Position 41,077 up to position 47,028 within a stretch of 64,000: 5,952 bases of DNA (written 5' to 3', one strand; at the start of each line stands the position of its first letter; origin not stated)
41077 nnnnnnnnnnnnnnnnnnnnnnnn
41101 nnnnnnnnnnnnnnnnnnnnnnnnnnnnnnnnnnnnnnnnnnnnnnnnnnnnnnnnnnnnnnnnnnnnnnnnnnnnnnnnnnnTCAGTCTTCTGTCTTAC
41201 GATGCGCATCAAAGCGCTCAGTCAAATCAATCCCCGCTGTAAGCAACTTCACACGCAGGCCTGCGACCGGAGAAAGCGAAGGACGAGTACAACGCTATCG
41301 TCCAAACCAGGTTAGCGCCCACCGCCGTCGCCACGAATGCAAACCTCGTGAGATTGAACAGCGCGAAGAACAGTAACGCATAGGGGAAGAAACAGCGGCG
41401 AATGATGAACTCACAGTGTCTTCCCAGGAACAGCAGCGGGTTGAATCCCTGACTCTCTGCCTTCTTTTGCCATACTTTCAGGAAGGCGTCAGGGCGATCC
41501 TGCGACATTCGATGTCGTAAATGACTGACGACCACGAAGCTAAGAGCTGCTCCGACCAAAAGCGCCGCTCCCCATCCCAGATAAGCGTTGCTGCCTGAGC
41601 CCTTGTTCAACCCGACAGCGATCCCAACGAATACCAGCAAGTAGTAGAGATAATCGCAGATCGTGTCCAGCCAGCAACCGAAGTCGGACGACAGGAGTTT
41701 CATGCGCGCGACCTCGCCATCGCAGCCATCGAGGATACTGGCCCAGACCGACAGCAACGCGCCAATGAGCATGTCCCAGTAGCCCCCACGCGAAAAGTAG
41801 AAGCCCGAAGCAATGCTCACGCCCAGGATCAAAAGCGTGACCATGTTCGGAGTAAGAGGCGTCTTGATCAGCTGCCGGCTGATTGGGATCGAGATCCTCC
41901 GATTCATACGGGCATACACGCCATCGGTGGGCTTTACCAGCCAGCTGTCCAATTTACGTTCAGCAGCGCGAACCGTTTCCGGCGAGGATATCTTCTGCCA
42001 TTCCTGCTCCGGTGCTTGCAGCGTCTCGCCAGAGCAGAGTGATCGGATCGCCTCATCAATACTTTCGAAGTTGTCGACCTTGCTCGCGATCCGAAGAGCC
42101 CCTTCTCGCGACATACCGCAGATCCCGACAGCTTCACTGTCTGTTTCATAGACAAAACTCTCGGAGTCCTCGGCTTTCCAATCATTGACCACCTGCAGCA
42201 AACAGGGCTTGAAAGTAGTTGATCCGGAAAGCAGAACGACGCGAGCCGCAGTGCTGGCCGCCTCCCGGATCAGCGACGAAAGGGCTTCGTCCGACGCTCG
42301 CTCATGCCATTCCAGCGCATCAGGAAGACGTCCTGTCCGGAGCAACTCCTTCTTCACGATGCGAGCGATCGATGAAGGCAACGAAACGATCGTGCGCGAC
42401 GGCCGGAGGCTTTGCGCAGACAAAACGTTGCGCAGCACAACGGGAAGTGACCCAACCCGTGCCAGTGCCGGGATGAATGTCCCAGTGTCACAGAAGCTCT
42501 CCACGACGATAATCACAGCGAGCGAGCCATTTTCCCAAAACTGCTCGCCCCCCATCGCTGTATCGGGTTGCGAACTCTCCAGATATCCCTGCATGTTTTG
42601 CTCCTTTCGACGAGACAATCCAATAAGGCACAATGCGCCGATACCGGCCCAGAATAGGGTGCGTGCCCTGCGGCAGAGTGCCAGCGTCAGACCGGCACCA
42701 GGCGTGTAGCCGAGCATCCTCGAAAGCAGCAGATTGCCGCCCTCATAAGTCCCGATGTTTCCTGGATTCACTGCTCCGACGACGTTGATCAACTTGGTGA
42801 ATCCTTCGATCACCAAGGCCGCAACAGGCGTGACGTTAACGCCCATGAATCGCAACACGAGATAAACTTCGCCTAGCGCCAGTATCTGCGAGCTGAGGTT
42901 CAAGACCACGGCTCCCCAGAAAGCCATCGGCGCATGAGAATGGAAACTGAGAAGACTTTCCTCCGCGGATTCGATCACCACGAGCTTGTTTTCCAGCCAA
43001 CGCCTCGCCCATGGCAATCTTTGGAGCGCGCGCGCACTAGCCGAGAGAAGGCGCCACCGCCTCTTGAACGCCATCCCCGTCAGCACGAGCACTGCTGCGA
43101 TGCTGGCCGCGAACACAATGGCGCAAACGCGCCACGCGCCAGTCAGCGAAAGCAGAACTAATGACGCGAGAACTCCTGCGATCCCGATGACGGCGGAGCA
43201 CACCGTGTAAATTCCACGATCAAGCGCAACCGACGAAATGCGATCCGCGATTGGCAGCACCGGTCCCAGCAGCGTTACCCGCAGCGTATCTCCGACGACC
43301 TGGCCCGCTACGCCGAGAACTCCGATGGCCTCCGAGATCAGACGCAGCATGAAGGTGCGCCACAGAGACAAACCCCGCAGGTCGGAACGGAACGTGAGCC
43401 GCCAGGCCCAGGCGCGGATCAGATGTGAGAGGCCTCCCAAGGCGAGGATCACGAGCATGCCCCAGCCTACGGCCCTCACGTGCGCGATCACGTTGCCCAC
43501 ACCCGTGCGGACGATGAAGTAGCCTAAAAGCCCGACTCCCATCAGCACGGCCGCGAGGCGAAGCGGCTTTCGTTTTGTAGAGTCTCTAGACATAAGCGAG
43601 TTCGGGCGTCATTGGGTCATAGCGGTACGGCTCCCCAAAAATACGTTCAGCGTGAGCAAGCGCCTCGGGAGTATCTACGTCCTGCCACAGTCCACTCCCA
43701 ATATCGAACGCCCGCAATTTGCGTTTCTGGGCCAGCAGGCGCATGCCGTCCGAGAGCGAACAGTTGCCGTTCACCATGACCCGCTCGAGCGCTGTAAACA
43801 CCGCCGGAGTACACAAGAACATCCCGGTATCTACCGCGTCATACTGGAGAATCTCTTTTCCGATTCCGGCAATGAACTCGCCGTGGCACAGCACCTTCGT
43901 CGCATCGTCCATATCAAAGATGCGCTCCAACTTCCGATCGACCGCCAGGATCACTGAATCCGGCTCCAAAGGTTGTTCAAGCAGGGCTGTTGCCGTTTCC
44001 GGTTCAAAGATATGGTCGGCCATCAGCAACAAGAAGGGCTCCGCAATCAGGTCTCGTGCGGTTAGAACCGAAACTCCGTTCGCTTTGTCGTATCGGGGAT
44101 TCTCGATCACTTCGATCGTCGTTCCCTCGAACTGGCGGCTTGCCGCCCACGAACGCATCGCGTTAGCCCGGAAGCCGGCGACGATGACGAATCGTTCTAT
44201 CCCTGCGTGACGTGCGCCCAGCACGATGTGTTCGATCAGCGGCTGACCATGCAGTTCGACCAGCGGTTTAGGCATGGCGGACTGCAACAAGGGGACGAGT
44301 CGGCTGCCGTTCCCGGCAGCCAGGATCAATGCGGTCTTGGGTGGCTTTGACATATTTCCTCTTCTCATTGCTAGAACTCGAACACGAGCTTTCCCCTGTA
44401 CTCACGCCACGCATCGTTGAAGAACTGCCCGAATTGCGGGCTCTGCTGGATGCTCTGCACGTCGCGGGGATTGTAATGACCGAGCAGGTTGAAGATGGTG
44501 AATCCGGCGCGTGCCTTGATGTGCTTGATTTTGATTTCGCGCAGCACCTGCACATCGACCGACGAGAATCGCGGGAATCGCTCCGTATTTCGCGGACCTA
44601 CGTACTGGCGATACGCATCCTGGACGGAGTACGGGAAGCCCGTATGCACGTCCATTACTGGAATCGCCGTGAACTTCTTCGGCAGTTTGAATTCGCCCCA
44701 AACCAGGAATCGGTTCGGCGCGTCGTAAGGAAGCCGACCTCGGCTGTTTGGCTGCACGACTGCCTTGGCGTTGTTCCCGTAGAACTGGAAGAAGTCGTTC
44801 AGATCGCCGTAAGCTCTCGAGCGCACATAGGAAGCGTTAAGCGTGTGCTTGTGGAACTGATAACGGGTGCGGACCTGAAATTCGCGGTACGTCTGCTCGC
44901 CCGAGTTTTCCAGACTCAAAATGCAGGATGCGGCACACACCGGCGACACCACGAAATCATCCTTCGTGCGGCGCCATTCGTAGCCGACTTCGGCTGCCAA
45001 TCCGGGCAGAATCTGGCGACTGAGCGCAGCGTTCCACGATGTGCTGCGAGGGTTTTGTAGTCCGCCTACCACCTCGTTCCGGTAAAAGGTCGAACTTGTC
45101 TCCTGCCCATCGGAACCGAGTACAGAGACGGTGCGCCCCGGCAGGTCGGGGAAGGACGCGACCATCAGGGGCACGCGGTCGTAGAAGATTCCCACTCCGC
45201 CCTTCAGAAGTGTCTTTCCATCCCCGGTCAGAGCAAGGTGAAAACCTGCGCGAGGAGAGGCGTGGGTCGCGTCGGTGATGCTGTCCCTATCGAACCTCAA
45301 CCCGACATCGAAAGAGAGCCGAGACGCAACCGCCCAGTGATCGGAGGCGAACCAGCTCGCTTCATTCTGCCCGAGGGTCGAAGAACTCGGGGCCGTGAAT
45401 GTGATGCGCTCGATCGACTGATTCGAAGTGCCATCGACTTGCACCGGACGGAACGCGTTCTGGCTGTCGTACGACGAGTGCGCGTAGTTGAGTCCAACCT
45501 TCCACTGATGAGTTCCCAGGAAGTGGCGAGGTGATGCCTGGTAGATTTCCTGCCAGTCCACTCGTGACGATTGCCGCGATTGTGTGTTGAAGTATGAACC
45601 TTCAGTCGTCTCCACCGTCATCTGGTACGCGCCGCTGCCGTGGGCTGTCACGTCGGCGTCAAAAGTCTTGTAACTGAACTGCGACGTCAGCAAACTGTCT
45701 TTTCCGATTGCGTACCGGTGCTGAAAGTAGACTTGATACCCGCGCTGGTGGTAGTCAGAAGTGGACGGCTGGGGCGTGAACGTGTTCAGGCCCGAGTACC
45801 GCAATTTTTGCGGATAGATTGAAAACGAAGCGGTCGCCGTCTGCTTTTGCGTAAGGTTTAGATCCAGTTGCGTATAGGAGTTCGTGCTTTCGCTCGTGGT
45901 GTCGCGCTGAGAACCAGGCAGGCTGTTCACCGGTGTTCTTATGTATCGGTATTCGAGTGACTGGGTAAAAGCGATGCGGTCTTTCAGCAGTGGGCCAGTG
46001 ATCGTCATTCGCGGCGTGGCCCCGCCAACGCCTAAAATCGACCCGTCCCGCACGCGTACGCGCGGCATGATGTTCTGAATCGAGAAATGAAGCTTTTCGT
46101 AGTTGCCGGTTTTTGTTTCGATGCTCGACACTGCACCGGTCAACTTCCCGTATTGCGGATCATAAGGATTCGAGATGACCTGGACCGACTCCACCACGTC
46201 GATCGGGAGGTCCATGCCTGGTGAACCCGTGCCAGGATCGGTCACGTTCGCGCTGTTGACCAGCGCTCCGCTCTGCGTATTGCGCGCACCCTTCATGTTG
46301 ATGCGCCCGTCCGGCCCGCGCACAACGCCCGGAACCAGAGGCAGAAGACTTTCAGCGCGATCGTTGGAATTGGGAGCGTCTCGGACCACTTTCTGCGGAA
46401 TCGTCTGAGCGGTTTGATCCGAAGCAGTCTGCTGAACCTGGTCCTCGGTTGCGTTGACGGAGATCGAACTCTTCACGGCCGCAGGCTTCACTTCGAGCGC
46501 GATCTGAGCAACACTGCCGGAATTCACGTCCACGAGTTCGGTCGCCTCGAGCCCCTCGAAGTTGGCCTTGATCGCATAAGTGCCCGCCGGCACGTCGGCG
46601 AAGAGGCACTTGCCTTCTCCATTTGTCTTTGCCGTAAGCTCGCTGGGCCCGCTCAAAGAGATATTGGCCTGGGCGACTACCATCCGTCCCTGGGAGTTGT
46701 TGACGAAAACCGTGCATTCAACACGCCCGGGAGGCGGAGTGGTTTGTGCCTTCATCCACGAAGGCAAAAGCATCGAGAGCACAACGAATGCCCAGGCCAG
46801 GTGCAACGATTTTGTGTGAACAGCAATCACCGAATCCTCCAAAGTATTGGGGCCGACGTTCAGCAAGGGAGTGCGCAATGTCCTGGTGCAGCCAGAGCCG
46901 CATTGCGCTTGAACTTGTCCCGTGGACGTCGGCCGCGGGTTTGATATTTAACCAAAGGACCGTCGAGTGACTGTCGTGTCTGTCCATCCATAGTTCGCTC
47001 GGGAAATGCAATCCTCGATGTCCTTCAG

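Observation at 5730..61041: Shared palindrome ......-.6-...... at a fixed ~90-bp distance upstream of the sigma-54 -24 elements (candidate common enhancer)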

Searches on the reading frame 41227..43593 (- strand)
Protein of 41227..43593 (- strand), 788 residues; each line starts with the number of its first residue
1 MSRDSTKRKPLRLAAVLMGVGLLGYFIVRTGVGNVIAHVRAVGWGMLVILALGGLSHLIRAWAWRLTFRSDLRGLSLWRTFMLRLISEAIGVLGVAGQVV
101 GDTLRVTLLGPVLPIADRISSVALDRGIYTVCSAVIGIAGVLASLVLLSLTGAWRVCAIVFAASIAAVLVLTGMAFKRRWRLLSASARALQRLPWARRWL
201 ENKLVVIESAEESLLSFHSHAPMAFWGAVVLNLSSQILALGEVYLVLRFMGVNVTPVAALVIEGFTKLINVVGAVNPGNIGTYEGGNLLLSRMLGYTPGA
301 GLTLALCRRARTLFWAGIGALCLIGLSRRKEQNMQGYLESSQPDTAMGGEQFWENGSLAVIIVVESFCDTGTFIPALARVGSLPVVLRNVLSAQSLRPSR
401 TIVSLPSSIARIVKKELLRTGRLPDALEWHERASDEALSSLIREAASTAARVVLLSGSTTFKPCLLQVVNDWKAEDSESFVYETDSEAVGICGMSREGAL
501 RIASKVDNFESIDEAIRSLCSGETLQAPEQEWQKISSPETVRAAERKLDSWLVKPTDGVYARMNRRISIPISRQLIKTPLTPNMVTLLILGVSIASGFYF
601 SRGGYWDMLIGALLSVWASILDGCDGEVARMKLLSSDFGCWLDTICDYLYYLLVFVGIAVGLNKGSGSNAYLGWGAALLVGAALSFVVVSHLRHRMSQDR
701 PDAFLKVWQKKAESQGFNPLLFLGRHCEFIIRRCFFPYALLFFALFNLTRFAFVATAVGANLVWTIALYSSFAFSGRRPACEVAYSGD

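Call 8: search_protein_families(library=pfam, proteins=[window:41227-43593:-])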
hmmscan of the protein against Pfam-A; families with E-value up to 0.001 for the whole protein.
window:41227-43593:- (788 aa): 2 families
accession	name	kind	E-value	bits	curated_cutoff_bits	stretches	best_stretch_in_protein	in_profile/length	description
PF03706.18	LPG_synthase_TM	-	8.3e-18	65.3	33.4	1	13-314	2-296/302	Lysylphosphatidylglycerol synthase TM region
PF01066.26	CDP-OH_P_transf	-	9.6e-11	42.7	22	1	581-696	3-113/152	CDP-alcohol phosphatidyltransferase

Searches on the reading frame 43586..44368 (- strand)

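Call 8: search_protein_families(library=pfam, proteins=[window:43586-44368:-])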
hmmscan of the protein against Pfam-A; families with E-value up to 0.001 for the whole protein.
window:43586-44368:- (260 aa): 3 families
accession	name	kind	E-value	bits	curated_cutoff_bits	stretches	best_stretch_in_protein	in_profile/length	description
PF12804.13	NTP_transf_3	-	5.3e-17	62.9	27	1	13-144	1-123/160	MobA-like NTP transferase domain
PF00483.29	NTP_transferase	-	3.5e-12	46.9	21.2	1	13-129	2-121/245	Nucleotidyl transferase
PF01128.25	IspD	-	0.00046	20.5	27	1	13-64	3-51/221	2-C-methyl-D-erythritol 4-phosphate cytidylyltransferase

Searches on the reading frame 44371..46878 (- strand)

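Call 8: search_protein_families(library=pfam, proteins=[window:44371-46878:-])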
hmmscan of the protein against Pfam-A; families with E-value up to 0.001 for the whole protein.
window:44371-46878:- (835 aa): 5 families
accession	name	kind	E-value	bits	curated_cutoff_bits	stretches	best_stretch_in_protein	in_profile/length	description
PF25183.1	OMP_b-brl_4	-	2.6e-17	62.9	30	2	535-734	433-679/838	Outer membrane beta barrel domain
PF00593.30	TonB_dep_Rec_b-barrel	-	1.3e-08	35.6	27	1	326-798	12-436/436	TonB dependent receptor-like, beta-barrel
PF13620.12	CarboxypepD_reg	-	2e-06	28.5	32.3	1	58-127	5-78/82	Carboxypeptidase regulatory-like domain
PF13715.12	CarbopepD_reg_2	-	0.00033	21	32.2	0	61-136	7-82/88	CarboxypepD_reg-like domain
PF07715.20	Plug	-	0.00062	20.7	23.9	1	153-245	5-101/107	TonB-dependent Receptor Plug Domain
